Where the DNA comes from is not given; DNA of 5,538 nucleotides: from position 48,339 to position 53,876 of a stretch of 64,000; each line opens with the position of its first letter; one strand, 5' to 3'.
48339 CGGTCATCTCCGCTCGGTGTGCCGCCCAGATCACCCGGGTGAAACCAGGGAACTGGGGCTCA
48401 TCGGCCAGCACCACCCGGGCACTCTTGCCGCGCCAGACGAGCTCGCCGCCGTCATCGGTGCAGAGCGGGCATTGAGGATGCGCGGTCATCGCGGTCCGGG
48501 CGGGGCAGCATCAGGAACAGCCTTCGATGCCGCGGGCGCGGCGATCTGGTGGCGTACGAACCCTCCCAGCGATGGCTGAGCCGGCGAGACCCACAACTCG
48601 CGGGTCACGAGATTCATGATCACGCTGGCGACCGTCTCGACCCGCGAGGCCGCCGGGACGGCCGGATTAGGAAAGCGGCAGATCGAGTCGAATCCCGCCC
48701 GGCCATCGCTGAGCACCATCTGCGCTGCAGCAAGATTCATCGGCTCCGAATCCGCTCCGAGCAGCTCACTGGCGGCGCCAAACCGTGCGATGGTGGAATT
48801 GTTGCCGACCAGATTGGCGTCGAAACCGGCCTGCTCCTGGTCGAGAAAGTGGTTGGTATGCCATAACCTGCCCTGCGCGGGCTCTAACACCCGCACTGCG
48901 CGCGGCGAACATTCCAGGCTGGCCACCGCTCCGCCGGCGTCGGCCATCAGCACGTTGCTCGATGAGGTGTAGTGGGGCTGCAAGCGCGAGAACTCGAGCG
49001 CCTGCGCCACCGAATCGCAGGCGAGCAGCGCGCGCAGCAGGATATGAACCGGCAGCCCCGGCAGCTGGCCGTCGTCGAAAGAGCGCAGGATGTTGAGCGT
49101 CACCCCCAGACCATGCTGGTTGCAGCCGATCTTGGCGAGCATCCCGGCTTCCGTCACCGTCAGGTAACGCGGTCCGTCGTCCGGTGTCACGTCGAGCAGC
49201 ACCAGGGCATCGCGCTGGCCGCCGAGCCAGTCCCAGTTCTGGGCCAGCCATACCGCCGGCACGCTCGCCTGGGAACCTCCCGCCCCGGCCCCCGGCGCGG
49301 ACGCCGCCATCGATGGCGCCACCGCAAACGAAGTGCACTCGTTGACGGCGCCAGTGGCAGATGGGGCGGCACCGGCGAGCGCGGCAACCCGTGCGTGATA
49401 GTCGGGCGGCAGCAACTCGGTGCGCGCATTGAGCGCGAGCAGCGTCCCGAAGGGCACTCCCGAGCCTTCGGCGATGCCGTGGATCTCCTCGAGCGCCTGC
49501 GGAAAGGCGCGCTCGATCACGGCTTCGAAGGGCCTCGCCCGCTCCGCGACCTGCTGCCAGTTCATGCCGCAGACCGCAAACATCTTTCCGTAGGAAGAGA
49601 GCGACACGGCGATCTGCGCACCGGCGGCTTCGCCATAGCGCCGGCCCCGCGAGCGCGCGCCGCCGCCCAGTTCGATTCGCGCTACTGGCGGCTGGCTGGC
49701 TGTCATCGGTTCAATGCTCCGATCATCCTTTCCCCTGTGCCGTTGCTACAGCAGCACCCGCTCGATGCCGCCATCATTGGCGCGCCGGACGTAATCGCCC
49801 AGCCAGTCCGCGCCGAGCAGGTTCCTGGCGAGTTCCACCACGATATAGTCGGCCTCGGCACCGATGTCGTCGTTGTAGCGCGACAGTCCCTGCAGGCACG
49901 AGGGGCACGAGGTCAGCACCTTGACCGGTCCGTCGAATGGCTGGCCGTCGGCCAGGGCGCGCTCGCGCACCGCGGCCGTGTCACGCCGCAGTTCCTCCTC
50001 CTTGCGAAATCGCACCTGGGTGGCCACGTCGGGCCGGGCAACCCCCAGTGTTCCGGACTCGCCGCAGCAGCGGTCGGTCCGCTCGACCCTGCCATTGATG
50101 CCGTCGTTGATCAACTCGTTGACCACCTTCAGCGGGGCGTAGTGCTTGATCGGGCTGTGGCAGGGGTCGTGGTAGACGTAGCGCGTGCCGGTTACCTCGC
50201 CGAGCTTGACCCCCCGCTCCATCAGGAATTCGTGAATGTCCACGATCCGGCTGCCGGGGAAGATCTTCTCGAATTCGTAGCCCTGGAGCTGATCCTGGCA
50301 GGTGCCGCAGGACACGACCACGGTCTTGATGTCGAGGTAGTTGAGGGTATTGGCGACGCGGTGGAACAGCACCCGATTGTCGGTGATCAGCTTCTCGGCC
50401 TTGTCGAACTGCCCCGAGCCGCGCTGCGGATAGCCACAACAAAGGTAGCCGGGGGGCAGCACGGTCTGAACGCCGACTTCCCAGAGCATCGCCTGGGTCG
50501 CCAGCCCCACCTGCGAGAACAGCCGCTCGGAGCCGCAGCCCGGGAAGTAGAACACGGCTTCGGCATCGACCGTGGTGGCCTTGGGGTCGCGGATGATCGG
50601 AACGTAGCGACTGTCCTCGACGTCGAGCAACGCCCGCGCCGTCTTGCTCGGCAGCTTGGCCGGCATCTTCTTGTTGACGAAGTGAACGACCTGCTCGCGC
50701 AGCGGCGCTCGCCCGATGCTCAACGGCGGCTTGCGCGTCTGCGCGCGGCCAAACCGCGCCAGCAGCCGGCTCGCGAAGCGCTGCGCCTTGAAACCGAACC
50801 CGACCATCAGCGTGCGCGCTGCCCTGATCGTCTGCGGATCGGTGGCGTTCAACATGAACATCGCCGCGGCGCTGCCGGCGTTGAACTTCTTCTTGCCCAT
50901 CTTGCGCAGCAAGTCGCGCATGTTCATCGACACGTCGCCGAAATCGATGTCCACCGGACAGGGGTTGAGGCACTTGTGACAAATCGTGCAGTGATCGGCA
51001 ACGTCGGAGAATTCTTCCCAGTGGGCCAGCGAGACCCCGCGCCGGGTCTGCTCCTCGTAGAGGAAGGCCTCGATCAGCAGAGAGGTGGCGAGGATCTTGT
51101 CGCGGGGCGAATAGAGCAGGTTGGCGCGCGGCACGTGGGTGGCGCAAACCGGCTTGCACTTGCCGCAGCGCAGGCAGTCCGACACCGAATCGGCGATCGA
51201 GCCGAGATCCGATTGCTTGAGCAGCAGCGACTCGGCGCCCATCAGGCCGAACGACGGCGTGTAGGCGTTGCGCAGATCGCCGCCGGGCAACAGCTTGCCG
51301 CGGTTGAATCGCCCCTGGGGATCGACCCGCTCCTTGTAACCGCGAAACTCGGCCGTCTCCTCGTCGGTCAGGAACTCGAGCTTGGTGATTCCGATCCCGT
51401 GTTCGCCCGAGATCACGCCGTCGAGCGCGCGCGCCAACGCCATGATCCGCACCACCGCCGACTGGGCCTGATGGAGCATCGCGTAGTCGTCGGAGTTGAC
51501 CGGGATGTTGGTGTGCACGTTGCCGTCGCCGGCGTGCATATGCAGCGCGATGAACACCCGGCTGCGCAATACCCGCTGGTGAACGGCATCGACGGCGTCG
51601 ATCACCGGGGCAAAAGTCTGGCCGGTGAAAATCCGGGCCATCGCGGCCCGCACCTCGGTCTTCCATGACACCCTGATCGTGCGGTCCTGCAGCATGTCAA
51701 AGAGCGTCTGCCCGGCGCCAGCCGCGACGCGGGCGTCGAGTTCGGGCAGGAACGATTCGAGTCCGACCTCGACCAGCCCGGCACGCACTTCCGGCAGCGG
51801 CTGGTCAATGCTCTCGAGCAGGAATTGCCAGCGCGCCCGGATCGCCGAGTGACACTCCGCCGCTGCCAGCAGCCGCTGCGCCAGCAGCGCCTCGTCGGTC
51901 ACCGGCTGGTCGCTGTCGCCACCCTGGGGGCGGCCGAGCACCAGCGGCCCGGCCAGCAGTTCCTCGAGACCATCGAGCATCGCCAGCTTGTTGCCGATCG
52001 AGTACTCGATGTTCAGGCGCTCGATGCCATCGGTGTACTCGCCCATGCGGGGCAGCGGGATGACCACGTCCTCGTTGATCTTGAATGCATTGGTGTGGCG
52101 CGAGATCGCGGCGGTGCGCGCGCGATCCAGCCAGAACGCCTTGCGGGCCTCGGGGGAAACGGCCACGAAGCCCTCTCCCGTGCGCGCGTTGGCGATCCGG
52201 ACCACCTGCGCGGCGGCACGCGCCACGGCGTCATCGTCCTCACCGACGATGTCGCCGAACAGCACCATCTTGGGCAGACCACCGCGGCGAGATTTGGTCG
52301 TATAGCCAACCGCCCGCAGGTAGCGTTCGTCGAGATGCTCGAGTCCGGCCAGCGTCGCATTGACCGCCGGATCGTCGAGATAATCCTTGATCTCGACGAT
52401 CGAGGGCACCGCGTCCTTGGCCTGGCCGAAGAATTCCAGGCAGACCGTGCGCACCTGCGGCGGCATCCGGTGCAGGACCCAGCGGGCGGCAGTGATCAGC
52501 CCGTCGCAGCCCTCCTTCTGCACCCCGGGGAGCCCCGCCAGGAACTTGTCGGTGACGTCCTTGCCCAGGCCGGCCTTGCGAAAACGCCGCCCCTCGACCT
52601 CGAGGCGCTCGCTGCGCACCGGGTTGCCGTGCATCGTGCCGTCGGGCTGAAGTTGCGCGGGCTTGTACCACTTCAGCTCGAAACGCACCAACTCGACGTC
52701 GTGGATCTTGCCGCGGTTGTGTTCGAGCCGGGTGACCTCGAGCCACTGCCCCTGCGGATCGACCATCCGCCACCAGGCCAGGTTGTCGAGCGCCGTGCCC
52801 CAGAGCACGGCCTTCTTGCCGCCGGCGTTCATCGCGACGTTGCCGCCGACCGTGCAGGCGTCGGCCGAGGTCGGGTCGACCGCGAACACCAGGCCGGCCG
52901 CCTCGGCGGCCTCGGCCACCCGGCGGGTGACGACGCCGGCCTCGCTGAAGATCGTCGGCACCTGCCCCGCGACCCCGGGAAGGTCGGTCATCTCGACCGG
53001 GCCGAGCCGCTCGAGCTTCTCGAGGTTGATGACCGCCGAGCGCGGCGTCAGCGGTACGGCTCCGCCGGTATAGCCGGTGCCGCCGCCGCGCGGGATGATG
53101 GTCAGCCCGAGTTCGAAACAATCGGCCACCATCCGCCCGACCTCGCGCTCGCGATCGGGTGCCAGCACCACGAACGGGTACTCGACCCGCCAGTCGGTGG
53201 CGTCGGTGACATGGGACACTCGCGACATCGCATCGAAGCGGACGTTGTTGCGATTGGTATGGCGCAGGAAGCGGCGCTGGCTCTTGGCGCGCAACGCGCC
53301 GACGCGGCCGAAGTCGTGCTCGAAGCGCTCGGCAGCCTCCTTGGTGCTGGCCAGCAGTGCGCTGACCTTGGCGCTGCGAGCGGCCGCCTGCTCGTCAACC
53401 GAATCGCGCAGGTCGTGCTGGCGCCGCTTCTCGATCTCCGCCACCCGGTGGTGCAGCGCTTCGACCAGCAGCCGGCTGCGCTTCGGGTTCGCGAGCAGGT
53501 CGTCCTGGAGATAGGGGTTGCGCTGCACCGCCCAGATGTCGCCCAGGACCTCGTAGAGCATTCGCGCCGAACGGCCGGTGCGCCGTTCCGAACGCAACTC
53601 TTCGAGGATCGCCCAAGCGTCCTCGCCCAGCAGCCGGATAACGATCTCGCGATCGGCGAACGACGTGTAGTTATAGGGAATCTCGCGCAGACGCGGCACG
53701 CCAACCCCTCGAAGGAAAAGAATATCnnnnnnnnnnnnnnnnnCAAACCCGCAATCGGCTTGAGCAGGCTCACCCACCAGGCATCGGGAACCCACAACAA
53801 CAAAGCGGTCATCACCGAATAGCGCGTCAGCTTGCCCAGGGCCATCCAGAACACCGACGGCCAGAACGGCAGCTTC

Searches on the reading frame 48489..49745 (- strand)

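Call 90: search_protein_families(library=pfam, proteins=[window:48489-49745:-], max_evalue=0.00001)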
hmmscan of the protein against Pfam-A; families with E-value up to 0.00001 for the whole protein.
window:48489-49745:- (419 aa): 1 family
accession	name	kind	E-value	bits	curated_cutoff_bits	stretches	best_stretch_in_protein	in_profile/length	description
PF03417.21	AAT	-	1.3e-22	81.1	23.2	1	166-391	8-223/225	Acyl-coenzyme A:6-aminopenicillanic acid acyl-transferase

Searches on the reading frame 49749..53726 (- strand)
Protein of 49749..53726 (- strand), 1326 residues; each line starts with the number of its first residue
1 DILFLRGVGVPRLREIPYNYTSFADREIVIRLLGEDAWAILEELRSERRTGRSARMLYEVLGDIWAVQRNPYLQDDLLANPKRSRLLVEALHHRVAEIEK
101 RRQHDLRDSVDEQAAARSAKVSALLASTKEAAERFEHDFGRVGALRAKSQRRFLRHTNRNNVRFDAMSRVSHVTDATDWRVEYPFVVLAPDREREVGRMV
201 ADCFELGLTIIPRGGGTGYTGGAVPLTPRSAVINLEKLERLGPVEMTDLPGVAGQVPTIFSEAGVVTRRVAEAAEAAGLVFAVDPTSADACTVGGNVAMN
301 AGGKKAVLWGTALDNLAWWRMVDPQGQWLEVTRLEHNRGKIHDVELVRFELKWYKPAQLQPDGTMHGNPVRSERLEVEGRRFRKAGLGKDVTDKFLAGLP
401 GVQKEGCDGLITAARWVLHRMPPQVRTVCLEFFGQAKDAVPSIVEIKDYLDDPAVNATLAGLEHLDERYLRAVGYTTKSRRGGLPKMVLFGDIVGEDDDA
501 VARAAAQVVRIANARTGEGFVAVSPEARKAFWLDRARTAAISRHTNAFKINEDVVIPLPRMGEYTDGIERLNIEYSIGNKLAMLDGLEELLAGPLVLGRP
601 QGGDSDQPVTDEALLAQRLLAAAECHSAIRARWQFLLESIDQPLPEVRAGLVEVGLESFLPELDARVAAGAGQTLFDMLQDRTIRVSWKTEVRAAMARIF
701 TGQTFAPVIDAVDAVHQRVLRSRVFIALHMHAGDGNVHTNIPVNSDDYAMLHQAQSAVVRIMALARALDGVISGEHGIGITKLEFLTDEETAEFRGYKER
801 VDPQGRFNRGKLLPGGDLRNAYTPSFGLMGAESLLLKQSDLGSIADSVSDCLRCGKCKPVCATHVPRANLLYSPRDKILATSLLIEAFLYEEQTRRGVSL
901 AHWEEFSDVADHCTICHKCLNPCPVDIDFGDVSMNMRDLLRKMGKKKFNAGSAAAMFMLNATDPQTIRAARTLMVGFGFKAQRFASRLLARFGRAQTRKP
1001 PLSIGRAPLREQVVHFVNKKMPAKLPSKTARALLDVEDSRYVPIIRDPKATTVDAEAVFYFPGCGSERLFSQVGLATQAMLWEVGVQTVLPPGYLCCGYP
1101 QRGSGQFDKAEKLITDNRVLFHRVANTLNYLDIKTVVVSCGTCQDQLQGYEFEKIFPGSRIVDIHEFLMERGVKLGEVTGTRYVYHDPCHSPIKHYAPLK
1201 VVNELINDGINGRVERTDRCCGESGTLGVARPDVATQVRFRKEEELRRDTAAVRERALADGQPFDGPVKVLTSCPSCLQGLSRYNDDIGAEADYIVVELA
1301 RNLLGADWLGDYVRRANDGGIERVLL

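Call 90: search_protein_families(library=pfam, proteins=[window:49749-53726:-], max_evalue=0.00001)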
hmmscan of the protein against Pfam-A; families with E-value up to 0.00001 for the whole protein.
window:49749-53726:- (1326 aa): 6 families
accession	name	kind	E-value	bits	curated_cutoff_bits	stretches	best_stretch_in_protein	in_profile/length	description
PF12447.13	DUF3683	-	1.5e-48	164.1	27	1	12-136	2-113/114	Protein of unknown function (DUF3683)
PF02913.24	FAD-oxidase_C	-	3.5e-24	86.3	21.2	1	709-812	141-248/248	FAD linked oxidases, C-terminal domain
PF01565.28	FAD_binding_4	-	1.6e-22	80.1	26.4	1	186-331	3-138/139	FAD binding domain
PF11880.13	DUF3400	-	2.2e-22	78.8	25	1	1282-1326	1-45/45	Domain of unknown function (DUF3400)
PF02754.22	CCG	-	4.7e-11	43.1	20.6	1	1058-1147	1-84/85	Cysteine-rich domain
PF13183.11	Fer4_8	-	1.6e-07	32.2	27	1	848-927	2-68/68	4Fe-4S dicluster domain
